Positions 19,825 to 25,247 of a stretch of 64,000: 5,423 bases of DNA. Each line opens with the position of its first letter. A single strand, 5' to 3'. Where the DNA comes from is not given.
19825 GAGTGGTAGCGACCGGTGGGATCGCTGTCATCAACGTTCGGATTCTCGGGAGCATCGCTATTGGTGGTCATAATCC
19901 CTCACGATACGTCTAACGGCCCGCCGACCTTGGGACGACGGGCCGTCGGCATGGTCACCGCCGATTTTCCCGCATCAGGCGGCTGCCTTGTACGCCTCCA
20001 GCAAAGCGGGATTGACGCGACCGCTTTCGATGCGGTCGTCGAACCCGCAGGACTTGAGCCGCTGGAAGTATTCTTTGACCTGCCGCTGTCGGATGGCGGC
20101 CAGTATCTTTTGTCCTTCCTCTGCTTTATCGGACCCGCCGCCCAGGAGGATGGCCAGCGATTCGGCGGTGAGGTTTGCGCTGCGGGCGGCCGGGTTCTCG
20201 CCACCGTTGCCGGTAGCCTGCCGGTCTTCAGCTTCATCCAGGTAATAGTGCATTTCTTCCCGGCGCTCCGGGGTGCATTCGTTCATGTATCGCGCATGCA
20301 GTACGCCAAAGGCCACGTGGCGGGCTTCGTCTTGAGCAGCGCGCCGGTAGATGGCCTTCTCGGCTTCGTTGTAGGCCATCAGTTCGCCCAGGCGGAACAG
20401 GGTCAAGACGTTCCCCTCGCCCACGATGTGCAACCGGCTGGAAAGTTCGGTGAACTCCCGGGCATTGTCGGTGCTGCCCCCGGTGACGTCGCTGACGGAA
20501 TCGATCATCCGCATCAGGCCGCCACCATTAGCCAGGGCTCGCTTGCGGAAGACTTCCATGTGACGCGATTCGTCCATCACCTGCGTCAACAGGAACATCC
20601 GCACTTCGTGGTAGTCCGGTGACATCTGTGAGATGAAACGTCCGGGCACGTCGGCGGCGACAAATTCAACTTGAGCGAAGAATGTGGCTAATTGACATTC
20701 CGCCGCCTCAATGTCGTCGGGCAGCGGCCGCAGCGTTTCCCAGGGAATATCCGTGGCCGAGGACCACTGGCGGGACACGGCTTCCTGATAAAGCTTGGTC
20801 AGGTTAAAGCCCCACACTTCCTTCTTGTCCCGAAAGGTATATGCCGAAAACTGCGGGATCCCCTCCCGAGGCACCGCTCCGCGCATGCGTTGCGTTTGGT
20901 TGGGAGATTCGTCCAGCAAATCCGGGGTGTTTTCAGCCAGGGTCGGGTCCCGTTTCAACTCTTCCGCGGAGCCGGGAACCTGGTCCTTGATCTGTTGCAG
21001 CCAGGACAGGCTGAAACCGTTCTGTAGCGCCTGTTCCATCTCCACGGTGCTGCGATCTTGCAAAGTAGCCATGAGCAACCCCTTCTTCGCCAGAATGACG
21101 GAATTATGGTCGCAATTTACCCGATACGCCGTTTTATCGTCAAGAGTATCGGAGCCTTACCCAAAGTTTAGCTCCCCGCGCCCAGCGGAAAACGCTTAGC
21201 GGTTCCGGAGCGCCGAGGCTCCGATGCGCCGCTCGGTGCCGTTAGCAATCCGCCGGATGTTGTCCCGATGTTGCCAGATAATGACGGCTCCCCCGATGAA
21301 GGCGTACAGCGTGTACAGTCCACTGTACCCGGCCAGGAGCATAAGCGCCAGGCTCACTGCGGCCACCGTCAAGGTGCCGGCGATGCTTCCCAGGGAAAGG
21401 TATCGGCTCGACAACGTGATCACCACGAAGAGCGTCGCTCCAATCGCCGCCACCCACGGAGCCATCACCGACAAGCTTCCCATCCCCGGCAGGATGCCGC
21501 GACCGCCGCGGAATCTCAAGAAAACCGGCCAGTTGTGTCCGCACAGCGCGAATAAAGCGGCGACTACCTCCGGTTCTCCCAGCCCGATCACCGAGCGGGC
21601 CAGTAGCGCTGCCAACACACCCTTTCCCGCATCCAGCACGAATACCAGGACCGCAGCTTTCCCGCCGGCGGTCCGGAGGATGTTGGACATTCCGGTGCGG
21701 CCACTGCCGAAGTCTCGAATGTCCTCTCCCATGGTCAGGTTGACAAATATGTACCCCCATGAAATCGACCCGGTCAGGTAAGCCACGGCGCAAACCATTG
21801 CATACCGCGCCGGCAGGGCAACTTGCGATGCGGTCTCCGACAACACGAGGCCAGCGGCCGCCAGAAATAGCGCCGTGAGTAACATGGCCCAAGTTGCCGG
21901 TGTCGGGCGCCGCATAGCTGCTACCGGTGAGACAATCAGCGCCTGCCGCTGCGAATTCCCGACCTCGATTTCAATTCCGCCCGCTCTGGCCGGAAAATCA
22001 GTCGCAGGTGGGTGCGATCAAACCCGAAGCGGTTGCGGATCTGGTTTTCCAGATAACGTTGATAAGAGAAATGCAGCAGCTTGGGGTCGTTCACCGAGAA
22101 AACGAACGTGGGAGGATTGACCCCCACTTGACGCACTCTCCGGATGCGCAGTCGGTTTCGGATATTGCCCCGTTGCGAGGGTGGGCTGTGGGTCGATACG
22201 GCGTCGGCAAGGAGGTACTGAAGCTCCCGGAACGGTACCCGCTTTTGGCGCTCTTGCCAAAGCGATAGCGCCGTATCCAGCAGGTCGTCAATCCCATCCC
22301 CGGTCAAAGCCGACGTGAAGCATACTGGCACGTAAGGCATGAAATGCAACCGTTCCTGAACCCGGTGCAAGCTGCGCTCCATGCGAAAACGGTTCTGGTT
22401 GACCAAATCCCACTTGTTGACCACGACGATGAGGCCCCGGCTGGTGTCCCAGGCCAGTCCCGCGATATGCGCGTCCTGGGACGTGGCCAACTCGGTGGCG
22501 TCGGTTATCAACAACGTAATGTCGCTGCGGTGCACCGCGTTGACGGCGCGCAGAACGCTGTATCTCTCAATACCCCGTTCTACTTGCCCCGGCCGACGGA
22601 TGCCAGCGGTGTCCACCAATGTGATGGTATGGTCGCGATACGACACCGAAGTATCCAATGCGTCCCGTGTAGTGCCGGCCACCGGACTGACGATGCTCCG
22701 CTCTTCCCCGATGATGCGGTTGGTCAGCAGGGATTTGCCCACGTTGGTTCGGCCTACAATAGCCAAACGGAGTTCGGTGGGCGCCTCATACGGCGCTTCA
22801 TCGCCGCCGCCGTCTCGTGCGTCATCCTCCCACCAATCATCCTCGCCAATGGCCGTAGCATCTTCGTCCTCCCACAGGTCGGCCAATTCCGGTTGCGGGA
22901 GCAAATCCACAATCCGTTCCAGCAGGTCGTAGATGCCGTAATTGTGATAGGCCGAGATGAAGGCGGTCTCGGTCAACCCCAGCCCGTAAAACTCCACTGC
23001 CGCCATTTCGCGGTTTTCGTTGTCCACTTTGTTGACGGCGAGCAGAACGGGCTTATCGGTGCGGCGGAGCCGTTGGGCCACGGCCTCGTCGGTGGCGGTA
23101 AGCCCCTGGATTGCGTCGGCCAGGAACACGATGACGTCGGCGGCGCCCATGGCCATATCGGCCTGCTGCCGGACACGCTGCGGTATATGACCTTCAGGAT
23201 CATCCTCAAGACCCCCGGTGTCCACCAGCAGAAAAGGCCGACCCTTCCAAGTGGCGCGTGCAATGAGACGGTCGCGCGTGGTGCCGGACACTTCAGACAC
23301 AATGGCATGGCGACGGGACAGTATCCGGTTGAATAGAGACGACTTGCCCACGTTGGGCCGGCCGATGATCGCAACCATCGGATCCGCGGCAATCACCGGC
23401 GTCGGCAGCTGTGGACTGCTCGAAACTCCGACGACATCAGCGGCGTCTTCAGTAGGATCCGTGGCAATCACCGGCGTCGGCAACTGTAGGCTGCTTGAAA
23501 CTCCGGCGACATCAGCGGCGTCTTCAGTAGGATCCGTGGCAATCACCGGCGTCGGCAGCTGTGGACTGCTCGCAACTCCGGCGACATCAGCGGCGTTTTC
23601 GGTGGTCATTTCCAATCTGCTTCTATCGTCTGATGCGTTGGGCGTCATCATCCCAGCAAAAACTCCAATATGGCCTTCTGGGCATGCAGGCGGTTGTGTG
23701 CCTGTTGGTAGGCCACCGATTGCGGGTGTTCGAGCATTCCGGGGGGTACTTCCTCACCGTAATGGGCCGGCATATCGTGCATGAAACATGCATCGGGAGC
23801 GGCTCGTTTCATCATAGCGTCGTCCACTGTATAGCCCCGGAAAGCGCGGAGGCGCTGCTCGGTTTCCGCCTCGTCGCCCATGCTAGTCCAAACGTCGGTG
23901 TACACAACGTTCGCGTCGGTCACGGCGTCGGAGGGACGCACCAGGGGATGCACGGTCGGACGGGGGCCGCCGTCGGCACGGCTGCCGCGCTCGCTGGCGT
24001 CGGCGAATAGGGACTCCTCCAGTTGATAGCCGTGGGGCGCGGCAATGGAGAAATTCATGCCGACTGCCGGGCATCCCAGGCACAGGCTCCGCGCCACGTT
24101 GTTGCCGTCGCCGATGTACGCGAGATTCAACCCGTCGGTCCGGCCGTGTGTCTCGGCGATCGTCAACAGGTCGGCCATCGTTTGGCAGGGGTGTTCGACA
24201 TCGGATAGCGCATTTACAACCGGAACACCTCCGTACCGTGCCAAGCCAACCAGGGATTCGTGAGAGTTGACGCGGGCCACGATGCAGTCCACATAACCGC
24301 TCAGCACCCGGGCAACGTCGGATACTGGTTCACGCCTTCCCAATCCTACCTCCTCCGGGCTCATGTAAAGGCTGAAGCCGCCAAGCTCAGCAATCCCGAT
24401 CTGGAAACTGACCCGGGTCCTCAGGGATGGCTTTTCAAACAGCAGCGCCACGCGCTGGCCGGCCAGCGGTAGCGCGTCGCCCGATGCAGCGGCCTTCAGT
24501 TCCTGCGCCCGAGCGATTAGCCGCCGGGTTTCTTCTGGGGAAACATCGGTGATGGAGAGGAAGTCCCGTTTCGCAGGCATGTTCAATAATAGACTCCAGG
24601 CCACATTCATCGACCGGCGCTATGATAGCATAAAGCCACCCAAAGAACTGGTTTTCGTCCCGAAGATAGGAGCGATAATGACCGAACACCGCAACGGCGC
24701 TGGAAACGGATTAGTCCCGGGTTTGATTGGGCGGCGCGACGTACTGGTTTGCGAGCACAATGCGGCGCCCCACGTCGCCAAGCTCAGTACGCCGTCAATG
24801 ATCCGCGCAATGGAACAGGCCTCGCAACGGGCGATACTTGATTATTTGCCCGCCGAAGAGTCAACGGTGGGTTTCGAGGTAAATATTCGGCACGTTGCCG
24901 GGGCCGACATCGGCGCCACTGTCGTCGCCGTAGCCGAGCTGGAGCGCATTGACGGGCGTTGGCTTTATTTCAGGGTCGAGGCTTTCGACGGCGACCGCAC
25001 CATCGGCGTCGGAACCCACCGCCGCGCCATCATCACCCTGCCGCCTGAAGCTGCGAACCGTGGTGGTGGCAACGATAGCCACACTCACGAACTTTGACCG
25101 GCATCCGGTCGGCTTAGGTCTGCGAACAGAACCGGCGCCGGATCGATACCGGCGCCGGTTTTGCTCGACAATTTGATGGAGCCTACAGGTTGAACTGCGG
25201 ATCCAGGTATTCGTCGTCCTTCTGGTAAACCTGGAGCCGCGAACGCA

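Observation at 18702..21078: Paralogous ferritin-like pair: one canonical diiron protein and one partner lacking all four carboxylate ligands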

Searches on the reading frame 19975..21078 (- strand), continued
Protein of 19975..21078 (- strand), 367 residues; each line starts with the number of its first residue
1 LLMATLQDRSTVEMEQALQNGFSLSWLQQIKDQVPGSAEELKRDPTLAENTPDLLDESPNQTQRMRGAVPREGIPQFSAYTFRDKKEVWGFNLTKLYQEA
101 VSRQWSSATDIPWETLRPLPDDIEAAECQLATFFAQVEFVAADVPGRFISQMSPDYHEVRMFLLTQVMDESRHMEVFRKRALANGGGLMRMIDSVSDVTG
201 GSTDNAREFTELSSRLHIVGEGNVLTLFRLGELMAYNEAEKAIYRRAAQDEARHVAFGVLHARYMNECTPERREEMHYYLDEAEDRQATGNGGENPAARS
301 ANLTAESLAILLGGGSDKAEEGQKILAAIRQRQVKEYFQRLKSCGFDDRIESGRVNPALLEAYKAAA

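Call 40: find_encoding_contigs(protein=P0088, flank=9000, max_places=1)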
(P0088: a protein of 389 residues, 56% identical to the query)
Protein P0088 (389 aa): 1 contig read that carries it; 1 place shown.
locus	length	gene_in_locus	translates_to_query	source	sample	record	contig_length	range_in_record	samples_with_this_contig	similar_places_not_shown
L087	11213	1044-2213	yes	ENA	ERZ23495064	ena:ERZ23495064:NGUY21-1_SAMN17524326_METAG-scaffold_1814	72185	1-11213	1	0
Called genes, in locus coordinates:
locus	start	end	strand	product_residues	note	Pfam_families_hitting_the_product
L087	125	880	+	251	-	PF04151:PPC (weak)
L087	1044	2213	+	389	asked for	-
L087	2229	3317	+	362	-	-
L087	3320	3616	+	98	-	PF09723:Zn_ribbon_8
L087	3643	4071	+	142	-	-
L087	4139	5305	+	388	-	PF02746:MR_MLE_N, PF13378:MR_MLE_C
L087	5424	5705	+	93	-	PF07798:CCDC90-like (faint)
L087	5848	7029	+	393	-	PF02746:MR_MLE_N, PF13378:MR_MLE_C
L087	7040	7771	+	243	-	PF02585:PIG-L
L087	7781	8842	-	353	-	PF01263:Aldose_epim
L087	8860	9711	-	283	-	PF01073:3Beta_HSD, PF01370:Epimerase, PF02719:Polysacc_synt_2 (faint), PF04321:RmlD_sub_bind, PF13460:NAD_binding_10, PF16363:GDP_Man_Dehyd, PF07993:NAD_binding_4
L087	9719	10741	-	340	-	PF08240:ADH_N, PF00107:ADH_zinc_N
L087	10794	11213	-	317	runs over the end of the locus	PF19300:BPD_transp_1_N, PF00528:BPD_transp_1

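Call 41: find_encoding_contigs(protein=P0108, flank=9000, max_places=1)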
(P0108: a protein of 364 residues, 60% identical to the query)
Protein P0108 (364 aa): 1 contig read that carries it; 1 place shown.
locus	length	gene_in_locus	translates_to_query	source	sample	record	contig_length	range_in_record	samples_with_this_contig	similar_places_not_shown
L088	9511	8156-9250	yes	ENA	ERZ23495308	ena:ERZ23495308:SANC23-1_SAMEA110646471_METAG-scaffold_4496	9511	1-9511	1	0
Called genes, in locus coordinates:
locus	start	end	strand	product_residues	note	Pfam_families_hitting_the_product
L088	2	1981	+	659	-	?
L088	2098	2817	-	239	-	PF00160:Pro_isomerase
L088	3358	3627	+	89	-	-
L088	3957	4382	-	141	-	PF01220:DHquinase_II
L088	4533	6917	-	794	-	PF13292:DXP_synthase_N (faint), PF00456:Transketolase_N (weak), PF02779:Transket_pyr (weak), PF17831:PDH_E1_M, PF22613:Transketolase_C_1 (weak)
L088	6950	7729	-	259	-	PF01261:AP_endonuc_2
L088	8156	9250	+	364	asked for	-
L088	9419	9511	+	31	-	?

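Call 70: list_cluster_members(proteins=[window:19975-21072:-, window:18702-19895:-, P0121, P0001])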
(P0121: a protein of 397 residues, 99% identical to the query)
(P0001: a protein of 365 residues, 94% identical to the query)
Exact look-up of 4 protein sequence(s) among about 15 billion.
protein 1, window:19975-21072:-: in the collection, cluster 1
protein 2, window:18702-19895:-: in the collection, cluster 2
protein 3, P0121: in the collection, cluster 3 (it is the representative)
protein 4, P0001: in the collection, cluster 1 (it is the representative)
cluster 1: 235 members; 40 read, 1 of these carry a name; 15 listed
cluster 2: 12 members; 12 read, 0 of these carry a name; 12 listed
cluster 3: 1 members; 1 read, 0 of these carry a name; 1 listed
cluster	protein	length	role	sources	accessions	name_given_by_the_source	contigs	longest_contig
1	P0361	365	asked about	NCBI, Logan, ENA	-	-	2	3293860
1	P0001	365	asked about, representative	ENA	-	-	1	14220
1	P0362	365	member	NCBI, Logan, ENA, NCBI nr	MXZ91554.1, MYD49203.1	MAG: hypothetical protein F4W95_12080 [Chloroflexi bacterium] | hypothetical protein [Chloroflexota bacterium]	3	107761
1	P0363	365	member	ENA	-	-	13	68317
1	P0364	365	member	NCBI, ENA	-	-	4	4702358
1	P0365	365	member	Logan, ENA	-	-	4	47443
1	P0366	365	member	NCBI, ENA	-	-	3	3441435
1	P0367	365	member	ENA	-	-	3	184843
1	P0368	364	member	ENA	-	-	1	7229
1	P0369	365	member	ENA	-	-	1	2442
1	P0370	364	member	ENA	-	-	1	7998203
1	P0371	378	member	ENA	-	-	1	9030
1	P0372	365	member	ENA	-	-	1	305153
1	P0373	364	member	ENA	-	-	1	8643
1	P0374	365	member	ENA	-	-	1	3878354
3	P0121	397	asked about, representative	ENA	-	-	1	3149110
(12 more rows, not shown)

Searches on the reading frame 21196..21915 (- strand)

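Call 10: search_protein_families(library=pfam, proteins=[window:21196-21915:-], max_evalue=0.001)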
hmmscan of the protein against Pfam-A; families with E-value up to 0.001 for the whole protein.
window:21196-21915:- (239 aa): 1 family
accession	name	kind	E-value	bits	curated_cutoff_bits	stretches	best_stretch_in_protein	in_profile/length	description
PF02660.20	G3P_acyltransf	-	1.4e-43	149.3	24.1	1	44-223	1-164/164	Glycerol-3-phosphate acyltransferase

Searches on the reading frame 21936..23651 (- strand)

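Call 10: search_protein_families(library=pfam, proteins=[window:21936-23651:-], max_evalue=0.001)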
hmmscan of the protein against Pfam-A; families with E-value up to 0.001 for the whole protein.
window:21936-23651:- (571 aa): 13 families
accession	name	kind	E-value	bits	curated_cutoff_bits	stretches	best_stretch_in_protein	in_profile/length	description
PF01926.29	MMR_HSR1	-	3.4e-52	175.8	21.9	2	93-208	2-113/113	50S ribosome-binding GTPase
PF14714.11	KH_dom-like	-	1.2e-25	90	27.3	1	471-554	1-81/81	KH-domain-like of EngA bacterial GTPase enzymes, C-terminal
PF02421.24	FeoB_N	-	1.6e-23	83.4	27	2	295-460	2-155/156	Ferrous iron transport protein B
PF00009.33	GTP_EFTU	-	2.1e-23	83.3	26.5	2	326-464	54-185/188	Elongation factor Tu GTP binding domain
PF04548.22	AIG1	-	2.6e-11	43.7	27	2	94-197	4-109/212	AIG1 family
PF00350.29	Dynamin_N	-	3.8e-11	43.7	27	0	339-413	99-167/168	Dynamin family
PF03193.22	RsgA_GTPase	-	3.2e-10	40.6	30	0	91-125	107-141/174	RsgA GTPase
PF00071.28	Ras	-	4e-07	30.2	21.6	0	296-461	2-156/162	Ras family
PF08477.19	Roc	-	4e-06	27.5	27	0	93-115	2-24/119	Ras of Complex, Roc, domain of DAPkinase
PF10662.15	PduV-EutP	-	0.00014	22.1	21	0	169-247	62-141/143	Ethanolamine utilisation - propanediol utilisation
PF00005.33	ABC_tran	-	0.00021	22.3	25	0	89-117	10-38/137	ABC transporter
PF16897.10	MMR_HSR1_Xtn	-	0.00023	21.6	35.2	0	200-250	56-103/106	C-terminal region of MMR_HSR1 domain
PF02492.25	cobW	-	0.00079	19.5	20.7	0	343-437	86-178/180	CobW/HypB/UreG, nucleotide-binding domain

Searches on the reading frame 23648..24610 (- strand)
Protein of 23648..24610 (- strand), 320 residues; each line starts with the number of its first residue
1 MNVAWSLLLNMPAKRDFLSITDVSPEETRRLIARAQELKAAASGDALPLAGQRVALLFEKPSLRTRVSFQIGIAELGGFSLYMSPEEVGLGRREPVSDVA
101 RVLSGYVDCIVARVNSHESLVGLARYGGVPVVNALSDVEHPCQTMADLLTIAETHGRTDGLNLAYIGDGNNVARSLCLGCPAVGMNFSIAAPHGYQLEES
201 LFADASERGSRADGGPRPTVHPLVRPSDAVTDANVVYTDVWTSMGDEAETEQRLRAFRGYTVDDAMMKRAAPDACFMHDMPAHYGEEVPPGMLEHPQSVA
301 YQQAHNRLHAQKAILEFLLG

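Call 10: search_protein_families(library=pfam, proteins=[window:23648-24610:-], max_evalue=0.001)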
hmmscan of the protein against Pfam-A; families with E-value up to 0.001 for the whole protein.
window:23648-24610:- (320 aa): 2 families
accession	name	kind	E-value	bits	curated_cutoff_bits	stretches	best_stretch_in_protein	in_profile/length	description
PF00185.30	OTCace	-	2.8e-47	161.1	29.4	1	159-317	1-156/157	Aspartate/ornithine carbamoyltransferase, Asp/Orn binding domain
PF02729.26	OTCace_N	-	1.5e-43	148.8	29.9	1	15-153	1-148/148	Aspartate/ornithine carbamoyltransferase, carbamoyl-P binding domain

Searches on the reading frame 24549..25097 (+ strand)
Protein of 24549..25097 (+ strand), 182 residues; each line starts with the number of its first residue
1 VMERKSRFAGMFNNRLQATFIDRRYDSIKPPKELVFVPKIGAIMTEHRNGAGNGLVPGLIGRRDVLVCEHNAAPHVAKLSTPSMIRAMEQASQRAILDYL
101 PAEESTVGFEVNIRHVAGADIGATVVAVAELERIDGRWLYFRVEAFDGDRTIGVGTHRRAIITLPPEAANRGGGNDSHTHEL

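Call 11: search_protein_families(library=pfam, proteins=[window:24549-25097:+], max_evalue=0.001)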
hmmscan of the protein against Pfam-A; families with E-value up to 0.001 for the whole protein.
window:24549-25097:+ (182 aa): 2 families
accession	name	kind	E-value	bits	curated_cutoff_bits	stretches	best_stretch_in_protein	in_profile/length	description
PF22636.2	FlK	-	4.2e-28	97.9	27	1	77-162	15-100/103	Fluoroacetyl-CoA-specific thioesterase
PF03061.28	4HBT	-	3.9e-05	24.3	20.6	1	86-151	11-76/79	Thioesterase superfamily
